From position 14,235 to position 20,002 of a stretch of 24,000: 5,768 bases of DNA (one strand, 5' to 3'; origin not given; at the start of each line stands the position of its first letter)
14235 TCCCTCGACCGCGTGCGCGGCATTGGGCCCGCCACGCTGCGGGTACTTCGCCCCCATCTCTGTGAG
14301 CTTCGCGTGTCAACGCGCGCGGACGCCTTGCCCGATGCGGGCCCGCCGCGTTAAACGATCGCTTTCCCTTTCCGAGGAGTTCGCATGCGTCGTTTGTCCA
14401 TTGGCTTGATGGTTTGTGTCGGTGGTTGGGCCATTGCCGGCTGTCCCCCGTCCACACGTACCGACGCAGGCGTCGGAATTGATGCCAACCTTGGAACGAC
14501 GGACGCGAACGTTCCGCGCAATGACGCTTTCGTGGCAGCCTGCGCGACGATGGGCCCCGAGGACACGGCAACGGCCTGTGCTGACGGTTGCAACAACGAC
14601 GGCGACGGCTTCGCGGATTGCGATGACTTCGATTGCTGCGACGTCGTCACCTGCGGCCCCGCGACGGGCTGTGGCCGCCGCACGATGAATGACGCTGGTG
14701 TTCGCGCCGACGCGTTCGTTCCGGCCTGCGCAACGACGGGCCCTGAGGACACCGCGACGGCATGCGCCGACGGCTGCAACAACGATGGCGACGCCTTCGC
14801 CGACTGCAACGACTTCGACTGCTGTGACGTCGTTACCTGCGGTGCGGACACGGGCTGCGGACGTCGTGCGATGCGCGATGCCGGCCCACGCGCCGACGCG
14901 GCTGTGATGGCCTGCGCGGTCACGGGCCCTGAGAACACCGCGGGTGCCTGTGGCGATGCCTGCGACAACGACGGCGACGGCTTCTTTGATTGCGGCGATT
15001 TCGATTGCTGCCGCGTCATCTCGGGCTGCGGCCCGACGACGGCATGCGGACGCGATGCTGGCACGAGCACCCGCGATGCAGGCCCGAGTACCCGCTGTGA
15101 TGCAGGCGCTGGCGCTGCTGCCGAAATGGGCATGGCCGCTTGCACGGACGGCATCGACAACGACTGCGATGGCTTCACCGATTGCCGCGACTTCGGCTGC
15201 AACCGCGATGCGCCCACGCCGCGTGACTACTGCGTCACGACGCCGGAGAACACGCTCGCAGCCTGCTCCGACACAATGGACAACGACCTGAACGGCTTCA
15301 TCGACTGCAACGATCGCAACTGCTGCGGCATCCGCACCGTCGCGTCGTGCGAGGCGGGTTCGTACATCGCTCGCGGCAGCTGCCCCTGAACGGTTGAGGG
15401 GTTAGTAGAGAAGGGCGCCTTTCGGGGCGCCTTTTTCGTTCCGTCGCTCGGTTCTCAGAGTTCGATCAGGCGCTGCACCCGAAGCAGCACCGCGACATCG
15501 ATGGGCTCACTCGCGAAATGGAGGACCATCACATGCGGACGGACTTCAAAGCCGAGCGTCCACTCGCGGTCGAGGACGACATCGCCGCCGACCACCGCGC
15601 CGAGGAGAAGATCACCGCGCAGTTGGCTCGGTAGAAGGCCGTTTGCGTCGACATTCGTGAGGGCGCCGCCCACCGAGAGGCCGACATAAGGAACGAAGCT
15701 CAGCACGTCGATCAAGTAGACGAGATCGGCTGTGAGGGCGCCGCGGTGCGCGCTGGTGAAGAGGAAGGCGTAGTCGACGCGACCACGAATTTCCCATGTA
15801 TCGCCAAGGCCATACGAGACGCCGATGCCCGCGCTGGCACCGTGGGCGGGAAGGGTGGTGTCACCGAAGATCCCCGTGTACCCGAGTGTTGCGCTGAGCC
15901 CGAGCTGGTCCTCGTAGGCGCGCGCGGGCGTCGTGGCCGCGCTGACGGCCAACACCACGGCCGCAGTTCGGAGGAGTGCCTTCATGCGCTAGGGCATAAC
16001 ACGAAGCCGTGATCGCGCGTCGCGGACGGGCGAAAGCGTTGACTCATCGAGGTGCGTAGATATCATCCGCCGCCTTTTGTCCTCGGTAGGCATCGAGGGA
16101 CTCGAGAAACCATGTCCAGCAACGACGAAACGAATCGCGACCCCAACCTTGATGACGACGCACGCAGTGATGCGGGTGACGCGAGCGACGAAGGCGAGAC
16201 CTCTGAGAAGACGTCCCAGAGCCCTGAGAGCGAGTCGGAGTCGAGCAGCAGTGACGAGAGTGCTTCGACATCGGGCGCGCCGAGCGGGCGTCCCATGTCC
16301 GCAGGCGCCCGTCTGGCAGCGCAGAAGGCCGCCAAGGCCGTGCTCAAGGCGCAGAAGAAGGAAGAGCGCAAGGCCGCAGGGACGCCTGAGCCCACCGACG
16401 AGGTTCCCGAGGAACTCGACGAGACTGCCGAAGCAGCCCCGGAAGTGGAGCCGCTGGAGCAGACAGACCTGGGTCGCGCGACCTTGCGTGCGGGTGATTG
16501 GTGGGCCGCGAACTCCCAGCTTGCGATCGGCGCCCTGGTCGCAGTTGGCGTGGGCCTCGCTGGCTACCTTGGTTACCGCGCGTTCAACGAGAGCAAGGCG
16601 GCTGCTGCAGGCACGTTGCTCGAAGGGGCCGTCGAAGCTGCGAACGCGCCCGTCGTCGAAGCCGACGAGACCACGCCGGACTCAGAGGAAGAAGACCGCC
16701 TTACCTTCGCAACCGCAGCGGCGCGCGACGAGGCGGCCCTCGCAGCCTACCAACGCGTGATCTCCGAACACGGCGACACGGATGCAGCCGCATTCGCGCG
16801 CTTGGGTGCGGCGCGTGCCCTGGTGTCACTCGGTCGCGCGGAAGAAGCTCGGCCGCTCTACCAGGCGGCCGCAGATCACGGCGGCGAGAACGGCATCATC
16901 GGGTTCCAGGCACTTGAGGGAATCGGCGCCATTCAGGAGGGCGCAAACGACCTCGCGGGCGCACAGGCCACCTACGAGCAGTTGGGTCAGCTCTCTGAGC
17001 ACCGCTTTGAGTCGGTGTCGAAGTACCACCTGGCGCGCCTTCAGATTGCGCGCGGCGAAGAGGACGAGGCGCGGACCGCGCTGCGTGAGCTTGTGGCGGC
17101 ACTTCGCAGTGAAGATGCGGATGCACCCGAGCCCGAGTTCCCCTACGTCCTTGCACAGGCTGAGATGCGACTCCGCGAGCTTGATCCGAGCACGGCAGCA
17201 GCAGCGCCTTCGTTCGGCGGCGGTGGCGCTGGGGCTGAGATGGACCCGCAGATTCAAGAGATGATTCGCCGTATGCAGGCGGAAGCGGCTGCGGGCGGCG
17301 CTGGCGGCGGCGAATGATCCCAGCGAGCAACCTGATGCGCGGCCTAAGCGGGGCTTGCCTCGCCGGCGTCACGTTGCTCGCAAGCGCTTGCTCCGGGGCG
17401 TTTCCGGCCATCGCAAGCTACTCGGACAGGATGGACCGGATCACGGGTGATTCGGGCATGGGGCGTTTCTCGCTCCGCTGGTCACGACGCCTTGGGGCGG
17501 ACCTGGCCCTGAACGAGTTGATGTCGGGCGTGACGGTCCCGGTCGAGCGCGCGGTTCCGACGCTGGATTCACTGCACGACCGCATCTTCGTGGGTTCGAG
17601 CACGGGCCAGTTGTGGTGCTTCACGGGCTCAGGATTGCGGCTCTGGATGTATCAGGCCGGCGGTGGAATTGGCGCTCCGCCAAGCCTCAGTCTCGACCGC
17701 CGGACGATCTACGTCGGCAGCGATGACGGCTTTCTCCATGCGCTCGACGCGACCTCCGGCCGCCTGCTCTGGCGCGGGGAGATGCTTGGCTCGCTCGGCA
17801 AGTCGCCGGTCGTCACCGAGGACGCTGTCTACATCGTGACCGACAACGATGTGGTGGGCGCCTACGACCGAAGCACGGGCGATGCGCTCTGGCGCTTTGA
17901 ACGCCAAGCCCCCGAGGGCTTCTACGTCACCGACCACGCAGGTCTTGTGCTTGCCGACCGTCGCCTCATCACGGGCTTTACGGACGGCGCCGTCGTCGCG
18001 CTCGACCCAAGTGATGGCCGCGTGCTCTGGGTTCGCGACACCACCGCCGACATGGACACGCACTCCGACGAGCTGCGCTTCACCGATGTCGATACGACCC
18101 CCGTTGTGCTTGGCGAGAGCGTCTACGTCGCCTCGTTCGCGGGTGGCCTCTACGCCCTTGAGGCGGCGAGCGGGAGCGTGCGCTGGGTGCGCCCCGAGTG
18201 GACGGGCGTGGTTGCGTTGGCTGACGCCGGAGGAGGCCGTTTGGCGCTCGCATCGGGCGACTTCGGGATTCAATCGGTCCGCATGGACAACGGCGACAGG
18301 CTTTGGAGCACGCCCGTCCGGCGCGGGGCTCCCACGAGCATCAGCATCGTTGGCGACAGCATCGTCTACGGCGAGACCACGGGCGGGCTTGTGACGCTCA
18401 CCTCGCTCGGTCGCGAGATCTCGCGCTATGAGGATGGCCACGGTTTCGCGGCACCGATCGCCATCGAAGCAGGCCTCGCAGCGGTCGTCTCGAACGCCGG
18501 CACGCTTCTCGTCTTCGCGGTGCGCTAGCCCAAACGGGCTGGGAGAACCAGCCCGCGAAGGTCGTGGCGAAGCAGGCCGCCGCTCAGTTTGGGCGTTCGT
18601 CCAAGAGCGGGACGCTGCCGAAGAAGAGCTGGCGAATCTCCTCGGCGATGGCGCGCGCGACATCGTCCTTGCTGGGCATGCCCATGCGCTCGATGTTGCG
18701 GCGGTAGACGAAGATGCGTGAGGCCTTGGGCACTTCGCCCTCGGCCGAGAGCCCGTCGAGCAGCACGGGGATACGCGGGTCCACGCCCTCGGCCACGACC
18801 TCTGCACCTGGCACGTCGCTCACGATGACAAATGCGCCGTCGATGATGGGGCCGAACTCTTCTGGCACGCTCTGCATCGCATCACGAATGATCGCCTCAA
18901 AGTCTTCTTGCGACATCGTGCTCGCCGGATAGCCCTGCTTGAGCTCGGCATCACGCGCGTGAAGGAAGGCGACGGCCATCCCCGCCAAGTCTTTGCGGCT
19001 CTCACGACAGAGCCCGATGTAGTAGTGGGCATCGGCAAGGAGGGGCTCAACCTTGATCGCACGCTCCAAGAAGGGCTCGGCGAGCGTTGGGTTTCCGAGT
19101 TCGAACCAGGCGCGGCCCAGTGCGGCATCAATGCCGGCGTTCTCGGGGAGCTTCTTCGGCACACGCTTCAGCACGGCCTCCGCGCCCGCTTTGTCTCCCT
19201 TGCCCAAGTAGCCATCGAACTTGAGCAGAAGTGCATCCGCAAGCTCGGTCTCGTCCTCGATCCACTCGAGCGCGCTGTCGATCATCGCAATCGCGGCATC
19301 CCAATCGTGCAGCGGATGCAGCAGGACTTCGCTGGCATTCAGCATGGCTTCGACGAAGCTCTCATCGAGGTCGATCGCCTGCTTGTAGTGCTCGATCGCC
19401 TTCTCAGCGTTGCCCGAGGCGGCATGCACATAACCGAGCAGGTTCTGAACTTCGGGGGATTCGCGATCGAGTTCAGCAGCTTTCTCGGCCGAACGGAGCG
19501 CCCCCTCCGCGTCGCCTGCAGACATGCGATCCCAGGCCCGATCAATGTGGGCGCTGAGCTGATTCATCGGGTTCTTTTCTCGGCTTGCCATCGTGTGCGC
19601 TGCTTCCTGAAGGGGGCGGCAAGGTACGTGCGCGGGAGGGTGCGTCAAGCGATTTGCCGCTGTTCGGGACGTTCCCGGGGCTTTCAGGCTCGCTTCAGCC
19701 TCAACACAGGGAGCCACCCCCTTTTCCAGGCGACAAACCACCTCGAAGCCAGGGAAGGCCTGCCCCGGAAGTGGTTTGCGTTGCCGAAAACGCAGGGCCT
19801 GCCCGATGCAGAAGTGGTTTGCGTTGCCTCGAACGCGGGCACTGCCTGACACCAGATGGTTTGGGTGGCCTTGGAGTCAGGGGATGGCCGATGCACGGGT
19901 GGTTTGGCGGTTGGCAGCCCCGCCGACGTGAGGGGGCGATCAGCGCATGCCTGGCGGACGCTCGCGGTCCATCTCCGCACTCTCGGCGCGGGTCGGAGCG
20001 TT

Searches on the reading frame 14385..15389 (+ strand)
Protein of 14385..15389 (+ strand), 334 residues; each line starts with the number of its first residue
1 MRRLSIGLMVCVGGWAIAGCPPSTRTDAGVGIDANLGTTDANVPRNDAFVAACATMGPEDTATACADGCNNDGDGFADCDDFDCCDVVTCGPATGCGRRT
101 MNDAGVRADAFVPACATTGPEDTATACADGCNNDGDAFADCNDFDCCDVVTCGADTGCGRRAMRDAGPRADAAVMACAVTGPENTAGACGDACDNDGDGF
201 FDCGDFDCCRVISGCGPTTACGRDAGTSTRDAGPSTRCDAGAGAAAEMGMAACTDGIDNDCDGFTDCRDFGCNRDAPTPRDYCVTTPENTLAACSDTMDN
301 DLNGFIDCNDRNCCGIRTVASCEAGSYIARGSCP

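Call 88: search_protein_families(library=pfam, proteins=[window:14385-15389:+], max_evalue=1)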
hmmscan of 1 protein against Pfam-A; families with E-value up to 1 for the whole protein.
window:14385-15389:+ (334 aa): 1 family
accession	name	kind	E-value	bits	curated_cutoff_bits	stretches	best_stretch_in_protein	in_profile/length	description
PF11800.13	RP-C_C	-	0.024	15.3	32.6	0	46-66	42-62/102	Replication protein C C-terminal region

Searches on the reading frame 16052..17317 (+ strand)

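Call 94: search_protein_families(library=pfam, proteins=[window:16052-17317:+], max_evalue=0.001)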
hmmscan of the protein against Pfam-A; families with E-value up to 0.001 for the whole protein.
window:16052-17317:+ (421 aa): 3 families
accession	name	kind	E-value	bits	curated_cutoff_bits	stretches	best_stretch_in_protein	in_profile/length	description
PF09976.15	TPR_21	-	1e-09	38.8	25.5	1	149-281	2-110/193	Tetratricopeptide repeat-like domain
PF13174.12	TPR_6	-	3e-06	27.9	26.3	0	325-349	4-28/33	Tetratricopeptide repeat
PF17874.7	TPR_MalT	-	0.00088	19.1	45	0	237-354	151-273/336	MalT-like TPR region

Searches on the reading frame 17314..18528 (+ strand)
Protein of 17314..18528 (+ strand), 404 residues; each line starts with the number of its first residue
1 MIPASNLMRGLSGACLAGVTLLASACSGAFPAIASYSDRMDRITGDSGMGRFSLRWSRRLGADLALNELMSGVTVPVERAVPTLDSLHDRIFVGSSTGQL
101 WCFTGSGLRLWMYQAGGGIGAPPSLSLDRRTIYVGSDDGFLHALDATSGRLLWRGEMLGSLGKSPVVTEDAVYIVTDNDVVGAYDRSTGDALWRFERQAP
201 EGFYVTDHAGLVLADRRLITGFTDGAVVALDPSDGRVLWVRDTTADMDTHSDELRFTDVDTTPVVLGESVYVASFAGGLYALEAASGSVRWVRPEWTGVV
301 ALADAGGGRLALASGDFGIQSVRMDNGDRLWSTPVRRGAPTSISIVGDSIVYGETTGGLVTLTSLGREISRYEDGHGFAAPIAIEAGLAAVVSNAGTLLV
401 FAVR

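Call 94: search_protein_families(library=pfam, proteins=[window:17314-18528:+], max_evalue=0.001)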
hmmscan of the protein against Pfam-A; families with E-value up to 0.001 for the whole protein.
window:17314-18528:+ (404 aa): 4 families
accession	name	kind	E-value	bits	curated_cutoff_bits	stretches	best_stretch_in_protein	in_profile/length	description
PF13360.13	PQQ_2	-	5.2e-40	138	27.6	2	106-333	12-233/233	Outer membrane protein assembly factor BamB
PF13570.13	Beta-prop_ACSF4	-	1.2e-26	94.4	133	2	82-244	55-213/329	Beta-alanine-activating enzyme, beta-propeller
PF01011.28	PQQ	-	8.5e-13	48.3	26.7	1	163-236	51-135/595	Glucose/ethanol/alcohol dehydrogenase, beta-propeller domain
PF25293.1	Beta-prop_EMC1_N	-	9.8e-06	25.8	34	1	128-261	30-164/219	EMC1 N-terminal beta-propeller domain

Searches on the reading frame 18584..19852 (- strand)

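Call 94: search_protein_families(library=pfam, proteins=[window:18584-19852:-], max_evalue=0.001)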
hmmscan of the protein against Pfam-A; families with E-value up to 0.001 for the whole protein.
window:18584-19852:- (422 aa): 14 families
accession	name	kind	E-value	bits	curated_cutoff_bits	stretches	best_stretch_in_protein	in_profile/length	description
PF13432.12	TPR_16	-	2.6e-15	57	32.7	3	104-163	2-61/65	Tetratricopeptide repeat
PF07719.23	TPR_2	-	1.1e-14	53.7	27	1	133-164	1-32/34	Tetratricopeptide repeat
PF14559.12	TPR_19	-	1.9e-13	51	25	3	144-207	2-64/68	Tetratricopeptide repeat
PF00515.34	TPR_1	-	3.5e-13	49.2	27.8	1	134-166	2-34/34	Tetratricopeptide repeat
PF13414.12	TPR_11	-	7.4e-13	48.4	26.8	1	145-172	6-33/42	TPR repeat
PF13181.12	TPR_8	-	4.3e-10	39.4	25.7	1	134-165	2-33/34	Tetratricopeptide repeat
PF13428.12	TPR_14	-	6.6e-10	39.1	23.5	0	133-173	1-41/44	Tetratricopeptide repeat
PF13424.12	TPR_12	-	5.2e-09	36.6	30.1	0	115-164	19-76/77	Tetratricopeptide repeat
PF13431.12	TPR_17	-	3.6e-07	30.4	24.4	0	123-154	3-34/34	Tetratricopeptide repeat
PF23914.1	TPR_CcmH_CycH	-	8.4e-06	26.1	42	0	138-238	55-154/158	Cytochrome c-type biogenesis protein H TPR domain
PF07721.20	TPR_4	-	2.6e-05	24.9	27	0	243-264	5-26/26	Tetratricopeptide repeat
PF13174.12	TPR_6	-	3.9e-05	24.5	26.3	0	139-161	6-28/33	Tetratricopeptide repeat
PF12895.13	ANAPC3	-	0.00011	22.9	27.2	1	117-192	7-80/82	Anaphase-promoting complex, cyclosome, subunit 3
PF13176.12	TPR_7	-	0.00045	20.5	27.9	0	138-164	4-32/36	Tetratricopeptide repeat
